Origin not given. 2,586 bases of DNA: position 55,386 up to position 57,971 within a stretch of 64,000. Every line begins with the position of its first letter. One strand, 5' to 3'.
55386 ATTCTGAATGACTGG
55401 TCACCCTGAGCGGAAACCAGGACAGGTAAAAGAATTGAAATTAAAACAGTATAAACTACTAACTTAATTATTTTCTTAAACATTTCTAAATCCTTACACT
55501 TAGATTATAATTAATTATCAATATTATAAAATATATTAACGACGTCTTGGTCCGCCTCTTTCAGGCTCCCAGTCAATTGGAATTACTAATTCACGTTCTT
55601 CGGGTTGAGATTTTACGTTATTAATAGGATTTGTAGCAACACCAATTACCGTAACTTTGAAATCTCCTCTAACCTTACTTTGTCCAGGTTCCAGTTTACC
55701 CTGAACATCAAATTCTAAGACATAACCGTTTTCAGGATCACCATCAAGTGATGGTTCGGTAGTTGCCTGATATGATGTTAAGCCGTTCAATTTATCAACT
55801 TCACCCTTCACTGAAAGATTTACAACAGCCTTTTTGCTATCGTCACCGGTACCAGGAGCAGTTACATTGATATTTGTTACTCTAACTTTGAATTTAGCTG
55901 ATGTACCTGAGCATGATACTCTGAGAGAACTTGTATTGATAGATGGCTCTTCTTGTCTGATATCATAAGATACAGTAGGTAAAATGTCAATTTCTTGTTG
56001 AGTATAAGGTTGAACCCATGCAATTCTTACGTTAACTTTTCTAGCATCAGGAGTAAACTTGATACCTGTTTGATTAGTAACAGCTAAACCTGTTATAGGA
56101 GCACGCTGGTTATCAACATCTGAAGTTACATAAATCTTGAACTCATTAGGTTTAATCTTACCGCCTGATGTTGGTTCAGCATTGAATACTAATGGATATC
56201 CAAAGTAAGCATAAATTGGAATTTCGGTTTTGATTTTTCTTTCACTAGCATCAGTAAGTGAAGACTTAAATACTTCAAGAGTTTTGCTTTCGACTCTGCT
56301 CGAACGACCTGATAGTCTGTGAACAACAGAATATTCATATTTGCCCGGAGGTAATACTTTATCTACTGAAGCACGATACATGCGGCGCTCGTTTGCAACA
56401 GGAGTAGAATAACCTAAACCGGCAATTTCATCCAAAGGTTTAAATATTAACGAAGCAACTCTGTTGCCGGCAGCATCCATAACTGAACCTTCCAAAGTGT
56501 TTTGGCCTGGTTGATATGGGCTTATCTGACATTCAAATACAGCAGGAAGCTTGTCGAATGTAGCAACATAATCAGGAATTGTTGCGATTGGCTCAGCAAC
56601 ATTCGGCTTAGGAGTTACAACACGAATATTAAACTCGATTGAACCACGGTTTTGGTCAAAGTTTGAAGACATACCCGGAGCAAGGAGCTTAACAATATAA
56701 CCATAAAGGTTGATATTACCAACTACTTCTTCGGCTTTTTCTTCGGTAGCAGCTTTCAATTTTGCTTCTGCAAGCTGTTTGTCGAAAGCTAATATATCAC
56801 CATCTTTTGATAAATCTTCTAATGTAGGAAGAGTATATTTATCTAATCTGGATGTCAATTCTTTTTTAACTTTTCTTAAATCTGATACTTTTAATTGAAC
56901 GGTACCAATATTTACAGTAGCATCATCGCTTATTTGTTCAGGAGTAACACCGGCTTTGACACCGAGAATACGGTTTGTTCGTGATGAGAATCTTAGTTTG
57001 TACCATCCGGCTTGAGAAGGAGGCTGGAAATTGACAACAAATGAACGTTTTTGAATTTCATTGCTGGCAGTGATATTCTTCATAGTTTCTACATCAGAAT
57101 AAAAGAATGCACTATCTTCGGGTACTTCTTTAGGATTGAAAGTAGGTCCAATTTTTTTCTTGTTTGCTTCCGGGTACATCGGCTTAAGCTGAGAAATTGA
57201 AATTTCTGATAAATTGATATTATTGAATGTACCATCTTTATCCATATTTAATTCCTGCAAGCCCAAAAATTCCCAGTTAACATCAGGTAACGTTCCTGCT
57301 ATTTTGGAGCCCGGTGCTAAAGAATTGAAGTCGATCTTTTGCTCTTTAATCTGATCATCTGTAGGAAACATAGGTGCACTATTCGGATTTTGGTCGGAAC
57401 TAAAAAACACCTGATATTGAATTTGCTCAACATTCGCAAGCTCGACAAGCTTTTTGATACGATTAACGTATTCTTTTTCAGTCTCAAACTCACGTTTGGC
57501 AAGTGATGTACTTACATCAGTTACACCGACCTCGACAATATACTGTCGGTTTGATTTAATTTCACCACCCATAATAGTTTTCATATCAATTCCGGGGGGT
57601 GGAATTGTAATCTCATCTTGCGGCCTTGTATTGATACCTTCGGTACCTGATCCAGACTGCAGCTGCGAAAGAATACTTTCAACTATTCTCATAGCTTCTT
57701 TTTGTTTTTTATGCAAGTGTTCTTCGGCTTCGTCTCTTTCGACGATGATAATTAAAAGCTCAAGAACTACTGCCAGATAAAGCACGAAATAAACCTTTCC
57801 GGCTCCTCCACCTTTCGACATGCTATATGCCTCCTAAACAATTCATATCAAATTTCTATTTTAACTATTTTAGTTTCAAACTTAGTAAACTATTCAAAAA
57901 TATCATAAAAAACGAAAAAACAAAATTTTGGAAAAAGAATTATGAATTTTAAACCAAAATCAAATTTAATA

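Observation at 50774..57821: Uncharacterised four-gene envelope-spanning operon (bitopic IM protein, two paralogous OM-barrel-like proteins, vWA-OmpA anchor)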

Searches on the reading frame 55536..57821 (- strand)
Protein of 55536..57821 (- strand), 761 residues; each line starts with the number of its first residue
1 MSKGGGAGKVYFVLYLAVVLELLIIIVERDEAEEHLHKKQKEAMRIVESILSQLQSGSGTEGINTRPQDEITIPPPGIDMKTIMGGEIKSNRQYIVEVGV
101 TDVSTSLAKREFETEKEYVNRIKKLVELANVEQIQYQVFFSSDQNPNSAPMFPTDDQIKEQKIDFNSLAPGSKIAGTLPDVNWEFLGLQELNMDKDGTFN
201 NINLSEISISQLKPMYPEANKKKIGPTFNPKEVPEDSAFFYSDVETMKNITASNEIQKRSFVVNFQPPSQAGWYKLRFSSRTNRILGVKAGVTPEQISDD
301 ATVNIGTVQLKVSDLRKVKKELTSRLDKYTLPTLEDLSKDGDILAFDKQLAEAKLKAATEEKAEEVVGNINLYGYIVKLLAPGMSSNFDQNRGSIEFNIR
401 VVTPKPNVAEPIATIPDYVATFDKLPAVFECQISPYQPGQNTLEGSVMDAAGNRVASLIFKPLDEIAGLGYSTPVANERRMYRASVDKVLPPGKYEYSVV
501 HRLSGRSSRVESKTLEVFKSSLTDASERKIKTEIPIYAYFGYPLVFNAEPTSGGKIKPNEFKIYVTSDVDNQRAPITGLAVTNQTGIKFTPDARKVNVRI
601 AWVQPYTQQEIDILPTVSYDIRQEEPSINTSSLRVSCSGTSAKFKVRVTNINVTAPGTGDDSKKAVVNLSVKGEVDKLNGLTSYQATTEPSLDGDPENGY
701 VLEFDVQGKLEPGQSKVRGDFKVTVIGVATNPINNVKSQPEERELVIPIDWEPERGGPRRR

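Call 3: search_protein_families(library=pfam, proteins=[window:55536-57821:-], max_evalue=0.1)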
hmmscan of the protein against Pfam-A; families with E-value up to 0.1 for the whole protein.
window:55536-57821:- (761 aa): 0 families

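Call 4: search_protein_families(library=ncbifam, proteins=[window:55536-57821:-], max_evalue=0.1)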
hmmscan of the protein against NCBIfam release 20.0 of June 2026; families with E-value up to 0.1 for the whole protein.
window:55536-57821:- (761 aa): 0 families

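Call 6: search_solved_structures(query=window:55536-57821:-, max_evalue=1)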
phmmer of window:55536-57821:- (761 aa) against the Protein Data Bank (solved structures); distinct sequences matched with E-value up to 1: 2.
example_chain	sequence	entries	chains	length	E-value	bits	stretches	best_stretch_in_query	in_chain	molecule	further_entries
3o39_A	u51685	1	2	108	0.52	11.8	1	315-391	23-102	Periplasmic protein related to spheroblast formation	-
5wnw_A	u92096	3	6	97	0.58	11.6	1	315-391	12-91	Periplasmic chaperone Spy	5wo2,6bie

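Call 9: find_homologous_proteins(query=window:55536-57821:-)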
Query window:55536-57821:- (761 aa): 653 proteins with E <= 0.001 among 8000 candidates; the best 120 are listed.
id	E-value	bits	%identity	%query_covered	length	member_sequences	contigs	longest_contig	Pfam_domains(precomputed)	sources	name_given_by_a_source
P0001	0.0e+0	1689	100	100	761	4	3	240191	-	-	-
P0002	0.0e+0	1326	77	100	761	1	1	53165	-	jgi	jgi:hypothetical protein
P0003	0.0e+0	1301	75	100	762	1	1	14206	-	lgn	-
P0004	0.0e+0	1288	74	100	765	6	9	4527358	-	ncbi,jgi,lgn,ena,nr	ncbi:MAG: hypothetical protein RO257_05950 [Candidatus Kapabacteria bacterium]|nr:hypothetical prote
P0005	0.0e+0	1267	73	100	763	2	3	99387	-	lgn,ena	-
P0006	0.0e+0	1243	72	100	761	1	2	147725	-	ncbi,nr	ncbi:MAG: hypothetical protein KIT33_10510 [Candidatus Kapabacteria bacterium]|nr:hypothetical prote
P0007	0.0e+0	1203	70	100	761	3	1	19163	-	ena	-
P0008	0.0e+0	1029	61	100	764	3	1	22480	-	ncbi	-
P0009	3.7e-297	1006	60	100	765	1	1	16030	-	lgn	-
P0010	1.7e-293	994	59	100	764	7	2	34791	-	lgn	-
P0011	4.3e-279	946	58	100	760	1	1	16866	-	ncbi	-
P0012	2.0e-276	937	57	100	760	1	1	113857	-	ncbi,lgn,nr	ncbi:MAG TPA: hypothetical protein PLE30_05075 [Candidatus Kapabacteria bacterium]|nr:hypothetical p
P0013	1.1e-275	935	57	100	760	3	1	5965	-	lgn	-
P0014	7.5e-274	929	58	99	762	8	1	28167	-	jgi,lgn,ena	-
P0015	1.7e-273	928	58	100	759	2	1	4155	-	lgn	-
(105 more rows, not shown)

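Call 18: find_related_loci(query=A1, collection=genome_contigs, flank=10000)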
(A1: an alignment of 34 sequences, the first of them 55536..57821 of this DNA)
Query A1 (761 aa) in genome_contigs; peptide patterns used: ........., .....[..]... (x = any residue, [..] = any of these).
220 stretches matched a pattern; 139 encode a relative of the query (tblastn E <= 1e-3); the best 80 are kept; 80 distinct loci.
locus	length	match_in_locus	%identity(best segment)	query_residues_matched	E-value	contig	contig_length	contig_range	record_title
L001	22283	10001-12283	75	1-761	0e+0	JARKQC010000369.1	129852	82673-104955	MAG: Bacteroidota bacterium isolate Reactor_maxbin.046 k141_954196, whole genome shotgun sequence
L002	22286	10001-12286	74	1-761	0e+0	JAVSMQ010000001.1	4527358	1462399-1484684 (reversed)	MAG: Candidatus Kapaibacterium sp. isolate NRBC_bin_5 Kapabacteria_MAG, whole genome shotgun sequence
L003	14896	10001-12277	73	1-761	0e+0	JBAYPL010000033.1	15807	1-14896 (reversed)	MAG: Candidatus Kapaibacterium sp. isolate SO_2016_LW2_137 scaffold07256_LW138R_2016, whole genome shotgun sequence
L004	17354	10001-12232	59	7-753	0e+0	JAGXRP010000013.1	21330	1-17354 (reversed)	MAG: Desulfobulbaceae bacterium isolate CROMO_A_116 c_000000141241, whole genome shotgun sequence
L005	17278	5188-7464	56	1-761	0e+0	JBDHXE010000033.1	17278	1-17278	MAG: Chlorobiota bacterium isolate AS-MESO-3CA.185 NODE_14189_length_17278_cov_3.299983, whole genome shotgun sequence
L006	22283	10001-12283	54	1-761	0e+0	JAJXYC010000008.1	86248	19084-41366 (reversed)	MAG: Bacteroidetes bacterium isolate BP6.bin56 NODE_419_length_86248_cov_3.310830, whole genome shotgun sequence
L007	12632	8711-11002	54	1-761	0e+0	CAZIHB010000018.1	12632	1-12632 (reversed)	MAG TPA_asm: uncultured Hyphomicrobiales bacterium isolate SRP216815_co1_109 genome assembly, contig: NODE_6442_length_1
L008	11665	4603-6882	52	1-761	0e+0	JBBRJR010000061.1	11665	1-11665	MAG: Candidatus Kapaibacterium sp. isolate Co_metawrap_2877 Cmw_2877_k141_17989828_length_11665_cov_8.9972, whole genome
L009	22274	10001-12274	53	1-761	0e+0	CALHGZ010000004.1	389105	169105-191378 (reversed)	MAG: Candidatus Kapabacteria bacterium isolate N1_Bin_METABAT__253_1 genome assembly, contig: c_000002896452, whole geno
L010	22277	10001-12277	52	1-761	0e+0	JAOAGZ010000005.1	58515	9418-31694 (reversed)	MAG: Ignavibacteria bacterium isolate SKW44 NODE_5_length_58515_cov_5.689243, whole genome shotgun sequence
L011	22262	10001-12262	53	1-754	0e+0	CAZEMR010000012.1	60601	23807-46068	MAG TPA_asm: uncultured Hyphomicrobiales bacterium isolate SRP252850_co1_161 genome assembly, contig: NODE_606_length_60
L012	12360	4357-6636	52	1-761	0e+0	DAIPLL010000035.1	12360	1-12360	MAG TPA_asm: Candidatus Kapaibacterium sp. isolate CTOTU27326 NODE_54_length_12360_cov_35.391467, whole genome shotgun s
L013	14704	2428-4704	51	1-761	0e+0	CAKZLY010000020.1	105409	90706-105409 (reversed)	MAG TPA_asm: uncultured Ignavibacteria bacterium isolate SRR5214706_bin.14_CONCOCT_v1.1_MAG genome assembly, contig: ERZ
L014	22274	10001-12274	52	1-761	0e+0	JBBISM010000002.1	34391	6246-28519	MAG: Ignavibacteria bacterium isolate QNS170220_bin_373 NODE_417_length_34391_cov_3.770270, whole genome shotgun sequenc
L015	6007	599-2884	51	1-761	0e+0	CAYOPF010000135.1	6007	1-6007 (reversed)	MAG TPA_asm: uncultured Chloroherpeton sp. isolate binchicken_co37_4 genome assembly, contig: NODE_5011_length_6007_cov_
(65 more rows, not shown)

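Call 23: search_protein_families(library=padloc, proteins=[window:55536-57821:-], max_evalue=0.1)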
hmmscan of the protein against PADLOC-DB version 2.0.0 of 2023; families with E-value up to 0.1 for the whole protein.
window:55536-57821:- (761 aa): 0 families

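Call 27: search_solved_structures(query=A1, max_evalue=1)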
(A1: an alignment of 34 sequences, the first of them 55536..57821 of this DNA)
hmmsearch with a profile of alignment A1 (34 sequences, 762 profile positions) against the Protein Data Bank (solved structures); distinct sequences matched with E-value up to 1: 6.
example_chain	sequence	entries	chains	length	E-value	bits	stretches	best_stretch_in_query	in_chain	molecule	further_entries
1nhq_A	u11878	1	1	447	0.14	13.4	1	259-312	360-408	NADH PEROXIDASE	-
1f8w_A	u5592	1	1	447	0.14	13.4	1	259-312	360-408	NADH PEROXIDASE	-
1nhp_A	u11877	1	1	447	0.14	13.4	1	259-312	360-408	NADH PEROXIDASE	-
1joa_A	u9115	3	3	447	0.14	13.4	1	259-312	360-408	NADH PEROXIDASE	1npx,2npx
1nhr_A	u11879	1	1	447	0.14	13.4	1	259-312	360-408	NADH PEROXIDASE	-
1nhs_A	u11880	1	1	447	0.14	13.4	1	259-312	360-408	NADH PEROXIDASE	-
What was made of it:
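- On GldM/PorM (T9SS): The A1 profile against PDB gave no GldM/PorM hit at E<=1 (call 27).
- Closest known: GldM/PorM. Different: No GldM_N/GldM_C Pfam match (call 3) and no PDB sequence or profile hit (calls 6, 27).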

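Call 30: predict_structure(alignment_id=A1)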
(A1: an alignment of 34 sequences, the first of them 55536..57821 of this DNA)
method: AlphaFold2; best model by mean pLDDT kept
length: 761 residues; sequences in the alignment: 34
mean_pLDDT: 82.8   pTM: 0.50
mean pLDDT of the five models: 82.8, 81.6, 79.8, 79.4, 79.1
residues with pLDDT >= 90: 203; 70-90: 475; 50-70: 74; < 50: 9
segments of 3 or more residues with pLDDT < 50: 1-3, 758-761
pLDDT, mean of each block of 10 residues (from residue 1): 56 83 82 69 64 59 64 66 61 84 78 81 85 91 84 82 84 80 90 88 78 86 88 85 82 69 88 90 78 74 75 81 81 74 78 83 80 83 77 84 65 91 94 85 91 92 86 82 94 94 81 93 92 87 90 92 91 89 85 91 92 93 89 87 89 88 87 85 84 83 89 84 92 90 91 63 37
secondary structure, 60 per line:
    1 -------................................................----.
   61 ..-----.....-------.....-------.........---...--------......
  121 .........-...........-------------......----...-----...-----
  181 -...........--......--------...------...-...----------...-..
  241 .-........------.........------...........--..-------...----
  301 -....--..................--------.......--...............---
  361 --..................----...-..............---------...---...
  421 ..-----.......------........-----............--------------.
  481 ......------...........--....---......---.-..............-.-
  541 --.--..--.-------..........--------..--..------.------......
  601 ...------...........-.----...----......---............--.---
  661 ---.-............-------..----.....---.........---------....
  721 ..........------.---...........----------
elements in order (helices of 4 or more, strands of 3 or more residues): H8-55 E60-62 E68-72 H80-84 E92-100 H115-129 E131-141 H155-160 E173-175 E182-192 H195-200 E222-224 E239-241 H243-250 E257-265 E272-282 E302-305 E308-311 H312-325 H334-340 H343-357 H363-380 E392-402 E412-414 E418-422 E428-434 E441-448 E454-462 E480-486 E493-503 E506-509 E513-518 H524-537 E561-567 E595-603 E610-620 E627-629 E634-639 E643-654 E666-677 E691-695 E699-707 E717-730 E741-751
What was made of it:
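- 55536..57821 (-): Gene 1 (761 aa): N-in bitopic inner-membrane protein with a TM helix and stalk helix (8-55), an alpha/beta region (60-310), a helical module (312-380) and about four Ig-like domains (392-751). AF2 model with pLDDT 82.8 (call 30).
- On GldM/PorM (T9SS): The AF2 model has a TM helix, helical parts and about four Ig-like domains (call 30).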

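Call 33: fold_search(model_id=the predicted structure, library=pdb)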
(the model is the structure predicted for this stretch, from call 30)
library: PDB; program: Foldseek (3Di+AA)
matches with E <= 10: 1984; with E <= 0.001: 245
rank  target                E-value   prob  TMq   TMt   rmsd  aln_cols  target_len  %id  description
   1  4y61_A                9.8e-09  1.00  0.11  0.19  23.2       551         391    9  Crystal structure of the complex between Slitrk2 LRR1 and PTP delta Ig1-Fn1 (released 2015-06-03)
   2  4yfd_A                1.2e-07  1.00  0.12  0.17  24.1       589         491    8  Crystal structure PTP delta Ig1-Fn2 in complex with IL-1RAcP (released 2015-05-06)
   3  8beg_A                1.6e-07  1.00  0.16  0.18  19.1       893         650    8  Structure of Ig-like domains from PrgB (released 2022-11-30)
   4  5lf5_A                3.1e-07  0.99  0.13  0.17  20.6       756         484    8  Myelin-associated glycoprotein (MAG) deglycosylated full extracellular domain with co-purified ligand (released 2016-12-14)
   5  5xwt_C                4.1e-07  1.00  0.11  0.18  15.8       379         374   12  Crystal structure of PTPdelta Ig1-Fn1 in complex with SALM5 LRR-Ig (released 2018-06-06)
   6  4u7m                  4.8e-07  1.00  0.15  0.29  12.6       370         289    9  LRIG1 extracellular domain: Structure and Function Analysis (released 2015-04-08)
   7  1l3w                  6.2e-07  0.98  0.13  0.17  27.3       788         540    9  C-cadherin Ectodomain (released 2002-04-26)
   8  6o89_L                6.6e-07  1.00  0.11  0.23  23.7       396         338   12  Anti-CD28xCD3 CODV Fab (released 2019-11-20)
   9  5iry_A                8.2e-07  0.99  0.13  0.17  26.3       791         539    8  Crystal structure of human Desmocollin-1 ectodomain (released 2016-06-22)
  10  8beg_B                8.2e-07  0.97  0.15  0.17  19.5       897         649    8  Structure of Ig-like domains from PrgB (released 2022-11-30)
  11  2rjm                  9.1e-07  1.00  0.15  0.27  12.0       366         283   10  3Ig structure of titin domains I67-I69 E-to-A mutated variant (released 2008-01-22)
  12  4yfg_A                1.1e-06  1.00  0.16  0.22  24.1       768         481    7  Crystal structure of PTP delta meA3/meB minus variant Ig1-Fn1 (released 2015-05-06)
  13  1e07                  2.1e-06  0.97  0.15  0.17  23.5       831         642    7  Model of human carcinoembryonic antigen by homology modelling and curve-fitting to experimental solution scattering data (released 2000-07-04)
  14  7stz_C                2.4e-06  0.97  0.13  0.16  26.7       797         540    9  Crystal Structure of Human E-cadherin EC1-5 bound by mouse monoclonal antibody Fab mAb-1_19A11 (released 2022-01-26)
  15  4i2x_E                4.3e-06  1.00  0.14  0.26  15.3       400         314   10  Crystal structure of Signal Regulatory Protein gamma (SIRP-gamma) in complex with FabOX117 (released 2013-12-18)
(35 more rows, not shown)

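Call 48: search_protein_representatives(alignment_id=A1)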
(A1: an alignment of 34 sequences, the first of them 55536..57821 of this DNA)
Query: 34 sequences, 762 profile positions. Proteins with E-value up to 0.001 (for the whole library): 213; up to 1e-10: 158; up to 1e-30: 102. The best 150 are listed.
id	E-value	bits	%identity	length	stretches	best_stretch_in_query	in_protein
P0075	0.0e+00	1131.9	-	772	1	1-756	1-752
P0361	0.0e+00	1017.4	-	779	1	2-758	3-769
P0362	6.0e-297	1003.4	-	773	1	1-757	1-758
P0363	7.4e-276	933.7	-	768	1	1-749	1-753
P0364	5.1e-274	927.6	-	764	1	1-759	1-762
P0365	4.2e-267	904.7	-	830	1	1-754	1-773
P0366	7.6e-265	897.3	-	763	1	1-757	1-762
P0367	2.0e-262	889.2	-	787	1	1-759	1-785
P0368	3.0e-260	882.0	-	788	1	1-754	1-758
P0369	8.8e-254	860.7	-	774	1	1-754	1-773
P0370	1.0e-252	857.2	-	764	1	1-749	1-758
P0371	3.8e-246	835.4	-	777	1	4-740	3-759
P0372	8.5e-242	821.0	-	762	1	1-752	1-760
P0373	4.0e-233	792.4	-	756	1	1-753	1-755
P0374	4.3e-233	792.2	-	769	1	1-754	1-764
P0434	8.0e-57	209.4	-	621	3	1-77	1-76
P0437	1.1e-53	199.0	-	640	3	1-107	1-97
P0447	7.7e-39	149.9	-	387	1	86-403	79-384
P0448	1.3e-38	149.1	-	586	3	1-104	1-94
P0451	2.7e-37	144.8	-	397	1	64-405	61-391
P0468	1.7e-26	109.1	-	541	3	1-43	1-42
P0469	1.9e-26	109.0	-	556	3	1-58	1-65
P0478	1.0e-19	86.7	-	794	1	244-381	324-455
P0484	8.2e-18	80.4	-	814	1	260-381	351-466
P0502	6.4e-13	64.2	-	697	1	410-656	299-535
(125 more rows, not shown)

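Call 49: search_protein_families(library=pfam, proteins=[P0434, P0437, P0448, P0468, P0469, P0447, P0451, P0478, P0484, P0502], max_evalue=0.01)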
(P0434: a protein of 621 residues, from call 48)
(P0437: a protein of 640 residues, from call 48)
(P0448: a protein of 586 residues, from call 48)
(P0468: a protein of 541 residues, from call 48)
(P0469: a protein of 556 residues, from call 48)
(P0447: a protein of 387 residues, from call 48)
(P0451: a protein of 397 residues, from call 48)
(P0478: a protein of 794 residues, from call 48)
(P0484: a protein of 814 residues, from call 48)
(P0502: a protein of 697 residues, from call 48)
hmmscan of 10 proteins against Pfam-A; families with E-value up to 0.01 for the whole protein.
P0434 (621 aa): 0 families

P0437 (640 aa): 0 families

P0448 (586 aa): 0 families

P0468 (541 aa): 0 families

P0469 (556 aa): 0 families

P0447 (387 aa): 0 families

P0451 (397 aa): 0 families

P0478 (794 aa): 1 family
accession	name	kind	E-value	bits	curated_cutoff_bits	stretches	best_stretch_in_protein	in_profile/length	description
PF18962.6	Por_Secre_tail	-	3.9e-05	24.3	27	1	712-793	1-75/75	Secretion system C-terminal sorting domain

P0484 (814 aa): 1 family
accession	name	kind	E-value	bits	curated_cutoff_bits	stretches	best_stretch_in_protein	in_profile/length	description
PF18962.6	Por_Secre_tail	-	1.9e-05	25.3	27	1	732-812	1-74/75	Secretion system C-terminal sorting domain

P0502 (697 aa): 2 families
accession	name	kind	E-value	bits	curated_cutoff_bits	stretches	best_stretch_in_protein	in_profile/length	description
PF00656.27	Peptidase_C14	-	3.4e-20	73.1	21.4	1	46-216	2-172/233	Caspase domain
PF12770.12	CHAT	-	0.005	16.8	24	1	44-124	81-155/289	CHAT domain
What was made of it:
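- On GldM/PorM (T9SS): Five variant gene 1 homologues also gave 0 (call 49).
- Gene 1's conserved 244-381 module also occurs in proteins with a sub-threshold T9SS sorting domain (call 49).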

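Call 51: find_related_loci(query=P0468, collection=genome_contigs, flank=10000)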
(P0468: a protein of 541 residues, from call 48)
Query P0468 (541 aa) in genome_contigs; peptide patterns used: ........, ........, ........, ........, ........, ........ (x = any residue, [..] = any of these).
304 stretches matched a pattern; 28 encode a relative of the query (tblastn E <= 1e-3); 27 distinct loci.
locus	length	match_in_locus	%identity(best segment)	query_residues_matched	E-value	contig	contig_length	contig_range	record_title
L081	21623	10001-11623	100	1-541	0e+0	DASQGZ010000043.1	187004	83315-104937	MAG TPA_asm: Candidatus Kapaibacterium sp. isolate SMAG_U11820 k141_436790, whole genome shotgun sequence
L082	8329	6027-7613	67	5-534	0e+0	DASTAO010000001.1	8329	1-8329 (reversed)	MAG TPA_asm: Candidatus Kapaibacterium sp. isolate SMAG_U739 k141_1686968, whole genome shotgun sequence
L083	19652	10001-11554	64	1-523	0e+0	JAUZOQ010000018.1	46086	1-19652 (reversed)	MAG: Bacteroidota bacterium isolate bin140(14d) NELBBIGP_18, whole genome shotgun sequence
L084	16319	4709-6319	63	1-537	0e+0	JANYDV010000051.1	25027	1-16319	MAG: Bacteroidetes bacterium isolate 336R_metabinner_87 336R_k141_406089, whole genome shotgun sequence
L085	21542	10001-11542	63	1-519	0e+0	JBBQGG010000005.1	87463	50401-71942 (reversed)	MAG: Candidatus Kapaibacterium sp. isolate Co_metawrap_972 Cmw_972_k141_8990509_length_87463_cov_10.0000, whole genome s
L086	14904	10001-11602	61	1-536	0e+0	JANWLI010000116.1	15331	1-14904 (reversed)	MAG: Candidatus Kapaibacterium sp. isolate CRAIB_MAG116 c_000000074587, whole genome shotgun sequence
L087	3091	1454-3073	59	1-539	0e+0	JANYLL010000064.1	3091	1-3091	MAG: Ignavibacteriae bacterium isolate GL140_6_metabinner_38 GL140_6_k141_2098592, whole genome shotgun sequence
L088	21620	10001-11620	59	1-539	0e+0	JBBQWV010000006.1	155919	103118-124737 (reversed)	MAG: Candidatus Kapaibacterium sp. isolate Co_metawrap_2078 Cmw_2078_k141_3206536_length_155919_cov_24.9987, whole genom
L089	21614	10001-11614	58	1-537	0e+0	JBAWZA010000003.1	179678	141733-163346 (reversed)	MAG: bacterium isolate ELA103 MAG103_3, whole genome shotgun sequence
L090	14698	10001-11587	50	7-540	4e-153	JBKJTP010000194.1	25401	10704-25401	MAG: Candidatus Kapaibacterium sp. isolate ant_bin.625 k117_28211, whole genome shotgun sequence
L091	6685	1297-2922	50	1-534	2e-151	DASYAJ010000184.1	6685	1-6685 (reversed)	MAG TPA_asm: Candidatus Kapaibacterium sp. isolate SMAG_U4877 k141_3468298, whole genome shotgun sequence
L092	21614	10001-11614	47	1-538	1e-144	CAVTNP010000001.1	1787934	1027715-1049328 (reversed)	MAG: Ignavibacteriota bacterium isolate MFD04780.bin.1.195 genome assembly, contig: contig_13287, whole genome shotgun s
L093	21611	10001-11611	65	1-537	0e+0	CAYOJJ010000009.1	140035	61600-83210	MAG TPA_asm: uncultured Alphaproteobacteria bacterium isolate SRP262948_co1_66 genome assembly, contig: NODE_114_length_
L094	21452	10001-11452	52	1-488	1e-140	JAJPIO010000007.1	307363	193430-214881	MAG: Bacteroidetes bacterium isolate Centralia_MAG_334 k107_24849070, whole genome shotgun sequence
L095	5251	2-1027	54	191-534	6e-112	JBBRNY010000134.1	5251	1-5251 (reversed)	MAG: Candidatus Kapaibacterium sp. isolate La1_metabat2.223 LA1C_B2.223_k141_832873L_5251_cov_10.0027, whole genome shot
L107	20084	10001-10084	64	10-37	7e-7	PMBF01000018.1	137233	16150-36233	MAG: Ignavibacteriae bacterium isolate fen_1294 73.20120700_E3M.80_contig_70, whole genome shotgun sequence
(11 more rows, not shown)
